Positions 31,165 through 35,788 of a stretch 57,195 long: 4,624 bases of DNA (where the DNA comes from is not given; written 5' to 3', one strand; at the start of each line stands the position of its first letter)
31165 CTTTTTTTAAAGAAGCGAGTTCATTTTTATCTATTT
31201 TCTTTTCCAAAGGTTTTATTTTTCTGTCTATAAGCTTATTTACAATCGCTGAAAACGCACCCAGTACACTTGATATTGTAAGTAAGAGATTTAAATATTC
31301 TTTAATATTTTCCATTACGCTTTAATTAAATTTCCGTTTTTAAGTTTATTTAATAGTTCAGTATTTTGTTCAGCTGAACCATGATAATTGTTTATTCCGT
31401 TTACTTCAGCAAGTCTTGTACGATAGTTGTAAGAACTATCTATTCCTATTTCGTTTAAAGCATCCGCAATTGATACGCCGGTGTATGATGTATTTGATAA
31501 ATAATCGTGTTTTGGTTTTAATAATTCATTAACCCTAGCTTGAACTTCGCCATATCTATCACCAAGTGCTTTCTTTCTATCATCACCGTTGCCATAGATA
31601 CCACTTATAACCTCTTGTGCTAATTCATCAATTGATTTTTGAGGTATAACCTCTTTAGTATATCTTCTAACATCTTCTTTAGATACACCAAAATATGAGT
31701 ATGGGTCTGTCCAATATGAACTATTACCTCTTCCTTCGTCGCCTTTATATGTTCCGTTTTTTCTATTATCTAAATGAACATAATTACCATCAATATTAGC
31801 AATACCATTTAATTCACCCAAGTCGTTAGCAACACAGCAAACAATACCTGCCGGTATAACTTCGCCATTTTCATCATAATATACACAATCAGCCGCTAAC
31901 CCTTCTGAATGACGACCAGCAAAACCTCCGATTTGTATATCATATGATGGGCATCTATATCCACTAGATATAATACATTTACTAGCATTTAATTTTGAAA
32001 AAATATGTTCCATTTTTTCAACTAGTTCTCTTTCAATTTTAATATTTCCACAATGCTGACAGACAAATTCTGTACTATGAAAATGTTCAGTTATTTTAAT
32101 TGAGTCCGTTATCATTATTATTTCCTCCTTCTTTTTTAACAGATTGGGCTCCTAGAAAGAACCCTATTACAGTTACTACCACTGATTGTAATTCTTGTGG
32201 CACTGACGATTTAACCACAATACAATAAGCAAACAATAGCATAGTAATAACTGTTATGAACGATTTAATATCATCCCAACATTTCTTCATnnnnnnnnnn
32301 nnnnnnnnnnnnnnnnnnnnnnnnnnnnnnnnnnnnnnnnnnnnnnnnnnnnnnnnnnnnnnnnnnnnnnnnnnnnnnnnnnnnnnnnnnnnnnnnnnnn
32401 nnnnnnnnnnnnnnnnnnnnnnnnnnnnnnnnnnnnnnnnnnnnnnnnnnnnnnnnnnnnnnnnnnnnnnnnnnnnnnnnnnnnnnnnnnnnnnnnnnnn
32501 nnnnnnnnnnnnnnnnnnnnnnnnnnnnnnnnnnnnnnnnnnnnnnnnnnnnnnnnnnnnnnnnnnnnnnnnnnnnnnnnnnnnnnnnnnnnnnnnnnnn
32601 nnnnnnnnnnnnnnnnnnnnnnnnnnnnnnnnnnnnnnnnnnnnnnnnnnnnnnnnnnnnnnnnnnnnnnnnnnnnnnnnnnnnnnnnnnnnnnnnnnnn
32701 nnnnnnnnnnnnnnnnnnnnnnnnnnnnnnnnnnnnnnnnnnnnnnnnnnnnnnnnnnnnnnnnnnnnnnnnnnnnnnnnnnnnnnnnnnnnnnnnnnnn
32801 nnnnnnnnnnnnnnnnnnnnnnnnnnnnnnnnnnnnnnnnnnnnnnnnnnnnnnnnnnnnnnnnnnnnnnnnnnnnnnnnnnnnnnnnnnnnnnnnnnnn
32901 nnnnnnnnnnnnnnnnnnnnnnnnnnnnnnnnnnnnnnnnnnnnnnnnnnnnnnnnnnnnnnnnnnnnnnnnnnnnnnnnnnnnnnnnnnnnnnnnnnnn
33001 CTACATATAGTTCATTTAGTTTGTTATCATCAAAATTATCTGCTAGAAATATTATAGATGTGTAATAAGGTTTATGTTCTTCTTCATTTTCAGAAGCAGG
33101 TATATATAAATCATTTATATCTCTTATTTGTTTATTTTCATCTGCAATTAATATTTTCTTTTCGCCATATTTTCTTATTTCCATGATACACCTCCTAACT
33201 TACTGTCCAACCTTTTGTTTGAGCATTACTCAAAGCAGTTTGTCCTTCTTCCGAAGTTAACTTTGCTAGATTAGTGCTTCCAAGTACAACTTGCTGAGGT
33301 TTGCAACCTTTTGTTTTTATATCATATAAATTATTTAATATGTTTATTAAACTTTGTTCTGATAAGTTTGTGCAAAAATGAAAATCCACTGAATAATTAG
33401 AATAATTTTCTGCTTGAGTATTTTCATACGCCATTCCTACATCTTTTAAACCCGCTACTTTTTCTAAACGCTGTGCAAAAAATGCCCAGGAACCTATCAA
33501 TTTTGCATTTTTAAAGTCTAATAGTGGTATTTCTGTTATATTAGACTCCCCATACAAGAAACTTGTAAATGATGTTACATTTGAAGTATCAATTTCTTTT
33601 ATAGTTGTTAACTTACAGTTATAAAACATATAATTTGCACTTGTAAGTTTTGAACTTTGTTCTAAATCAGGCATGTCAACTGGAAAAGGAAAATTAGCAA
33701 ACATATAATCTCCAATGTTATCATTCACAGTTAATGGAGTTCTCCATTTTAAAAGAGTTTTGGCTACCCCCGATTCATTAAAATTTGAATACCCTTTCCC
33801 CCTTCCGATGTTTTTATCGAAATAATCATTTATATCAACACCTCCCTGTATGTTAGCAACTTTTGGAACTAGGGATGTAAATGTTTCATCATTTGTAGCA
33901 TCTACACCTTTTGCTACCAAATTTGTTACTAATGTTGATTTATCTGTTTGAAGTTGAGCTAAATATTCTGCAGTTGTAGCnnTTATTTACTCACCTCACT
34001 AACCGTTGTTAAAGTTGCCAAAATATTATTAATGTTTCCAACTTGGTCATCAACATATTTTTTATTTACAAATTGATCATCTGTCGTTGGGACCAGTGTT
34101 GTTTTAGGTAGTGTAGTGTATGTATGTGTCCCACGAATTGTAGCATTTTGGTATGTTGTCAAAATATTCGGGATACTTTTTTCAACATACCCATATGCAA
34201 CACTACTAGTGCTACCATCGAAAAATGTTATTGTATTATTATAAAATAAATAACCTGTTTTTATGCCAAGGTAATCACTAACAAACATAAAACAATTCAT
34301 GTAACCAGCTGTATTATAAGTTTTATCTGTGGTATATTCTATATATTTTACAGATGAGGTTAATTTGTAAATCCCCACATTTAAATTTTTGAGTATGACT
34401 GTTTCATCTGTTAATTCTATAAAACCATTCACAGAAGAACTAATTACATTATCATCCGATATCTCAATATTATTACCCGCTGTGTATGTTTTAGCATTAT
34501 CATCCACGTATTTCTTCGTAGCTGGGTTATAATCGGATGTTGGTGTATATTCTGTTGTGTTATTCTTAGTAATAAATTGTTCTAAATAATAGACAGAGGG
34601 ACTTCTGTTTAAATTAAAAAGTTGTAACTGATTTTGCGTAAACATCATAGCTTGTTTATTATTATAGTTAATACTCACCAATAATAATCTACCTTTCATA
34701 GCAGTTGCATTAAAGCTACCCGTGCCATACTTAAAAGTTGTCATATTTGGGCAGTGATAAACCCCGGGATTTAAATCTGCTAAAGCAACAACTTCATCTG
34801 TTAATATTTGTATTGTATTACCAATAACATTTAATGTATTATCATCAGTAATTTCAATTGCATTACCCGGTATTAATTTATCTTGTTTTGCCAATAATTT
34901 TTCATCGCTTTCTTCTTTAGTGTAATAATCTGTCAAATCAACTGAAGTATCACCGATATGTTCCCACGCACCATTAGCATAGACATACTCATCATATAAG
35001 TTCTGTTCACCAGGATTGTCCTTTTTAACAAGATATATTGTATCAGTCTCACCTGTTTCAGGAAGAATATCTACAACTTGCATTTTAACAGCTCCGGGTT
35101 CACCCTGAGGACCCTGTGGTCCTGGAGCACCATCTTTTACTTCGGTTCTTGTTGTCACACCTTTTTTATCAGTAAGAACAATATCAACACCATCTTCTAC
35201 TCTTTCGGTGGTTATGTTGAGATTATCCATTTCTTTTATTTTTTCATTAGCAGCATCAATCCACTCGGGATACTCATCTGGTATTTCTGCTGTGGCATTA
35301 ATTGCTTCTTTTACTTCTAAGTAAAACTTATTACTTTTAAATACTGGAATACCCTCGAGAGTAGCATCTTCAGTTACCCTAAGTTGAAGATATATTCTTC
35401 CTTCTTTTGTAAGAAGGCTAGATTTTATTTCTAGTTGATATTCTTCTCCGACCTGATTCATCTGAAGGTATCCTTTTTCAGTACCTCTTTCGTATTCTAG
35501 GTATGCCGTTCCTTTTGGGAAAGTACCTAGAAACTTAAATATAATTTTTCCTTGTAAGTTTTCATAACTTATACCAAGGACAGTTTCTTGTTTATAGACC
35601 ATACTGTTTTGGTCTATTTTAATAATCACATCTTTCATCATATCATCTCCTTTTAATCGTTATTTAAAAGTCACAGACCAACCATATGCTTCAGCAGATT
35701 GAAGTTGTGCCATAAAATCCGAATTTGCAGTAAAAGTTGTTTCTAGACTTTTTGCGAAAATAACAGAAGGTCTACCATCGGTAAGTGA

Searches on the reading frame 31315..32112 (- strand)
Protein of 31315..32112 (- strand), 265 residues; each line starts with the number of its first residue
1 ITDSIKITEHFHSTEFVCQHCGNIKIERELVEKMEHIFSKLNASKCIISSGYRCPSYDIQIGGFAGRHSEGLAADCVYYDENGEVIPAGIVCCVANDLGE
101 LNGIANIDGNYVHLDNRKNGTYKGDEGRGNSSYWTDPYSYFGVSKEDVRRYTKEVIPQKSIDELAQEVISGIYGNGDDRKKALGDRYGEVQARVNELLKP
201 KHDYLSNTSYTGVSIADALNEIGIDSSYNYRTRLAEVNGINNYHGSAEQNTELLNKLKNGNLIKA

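Call 27: search_protein_families(library=phrogs, proteins=[window:31315-32112:-], max_evalue=0.001)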
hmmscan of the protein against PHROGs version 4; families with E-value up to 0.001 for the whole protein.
window:31315-32112:- (265 aa): 7 families
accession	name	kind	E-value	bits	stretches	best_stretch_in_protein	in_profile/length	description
phrog_7698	-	lysis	1.8e-15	58.5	1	138-199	249-315/316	endolysin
phrog_894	-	lysis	4.8e-15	56.4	1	5-135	44-186/389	endolysin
phrog_3861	-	lysis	5.7e-14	52.9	1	152-202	189-239/455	amidase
phrog_2307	-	other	6.2e-10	40.2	1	207-260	28-81/212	L-alanyl-D-glutamate peptidase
phrog_5115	-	moron, auxiliary metabolic gene and host takeover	2.1e-09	38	1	208-261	147-200/283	ferredoxin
phrog_16241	-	lysis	4.8e-05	24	1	144-207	179-247/290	endolysin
phrog_17373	-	other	0.00017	22.4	1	10-75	21-86/224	peptidase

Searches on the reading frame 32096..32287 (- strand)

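Call 27: search_protein_families(library=phrogs, proteins=[window:32096-32287:-], max_evalue=0.001)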
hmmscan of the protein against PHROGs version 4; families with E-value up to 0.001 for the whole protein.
window:32096-32287:- (63 aa): 1 family
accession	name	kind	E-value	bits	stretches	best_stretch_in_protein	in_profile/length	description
phrog_13256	-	unknown function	2e-05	25.4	1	6-53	9-56/62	-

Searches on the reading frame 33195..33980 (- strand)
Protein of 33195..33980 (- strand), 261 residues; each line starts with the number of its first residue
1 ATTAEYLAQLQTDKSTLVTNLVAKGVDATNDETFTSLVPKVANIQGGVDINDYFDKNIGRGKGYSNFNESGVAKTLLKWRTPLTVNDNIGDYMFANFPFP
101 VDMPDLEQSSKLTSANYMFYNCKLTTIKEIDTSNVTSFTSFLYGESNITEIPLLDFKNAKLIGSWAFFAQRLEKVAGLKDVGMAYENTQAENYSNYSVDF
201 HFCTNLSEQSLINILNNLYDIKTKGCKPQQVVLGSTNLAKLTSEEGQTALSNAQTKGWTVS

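Call 27: search_protein_families(library=phrogs, proteins=[window:33195-33980:-], max_evalue=0.001)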
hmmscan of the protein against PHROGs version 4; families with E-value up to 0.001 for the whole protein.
window:33195-33980:- (261 aa): 3 families
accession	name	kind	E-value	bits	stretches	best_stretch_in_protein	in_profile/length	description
phrog_35590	-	unknown function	2.4e-07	31.3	1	2-48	3-49/224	-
phrog_3361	-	unknown function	5.2e-06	27.1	1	9-95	52-140/212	-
phrog_8229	-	unknown function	1.1e-05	26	1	9-58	52-103/382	-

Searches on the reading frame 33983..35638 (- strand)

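Call 27: search_protein_families(library=phrogs, proteins=[window:33983-35638:-], max_evalue=0.001)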
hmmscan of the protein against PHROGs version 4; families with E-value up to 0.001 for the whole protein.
window:33983-35638:- (551 aa): 2 families
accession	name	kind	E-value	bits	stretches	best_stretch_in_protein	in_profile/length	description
phrog_24103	-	unknown function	4.5e-14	53.9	1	183-243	124-183/197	-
phrog_14531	-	unknown function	0.0006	20.1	1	489-549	192-252/343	-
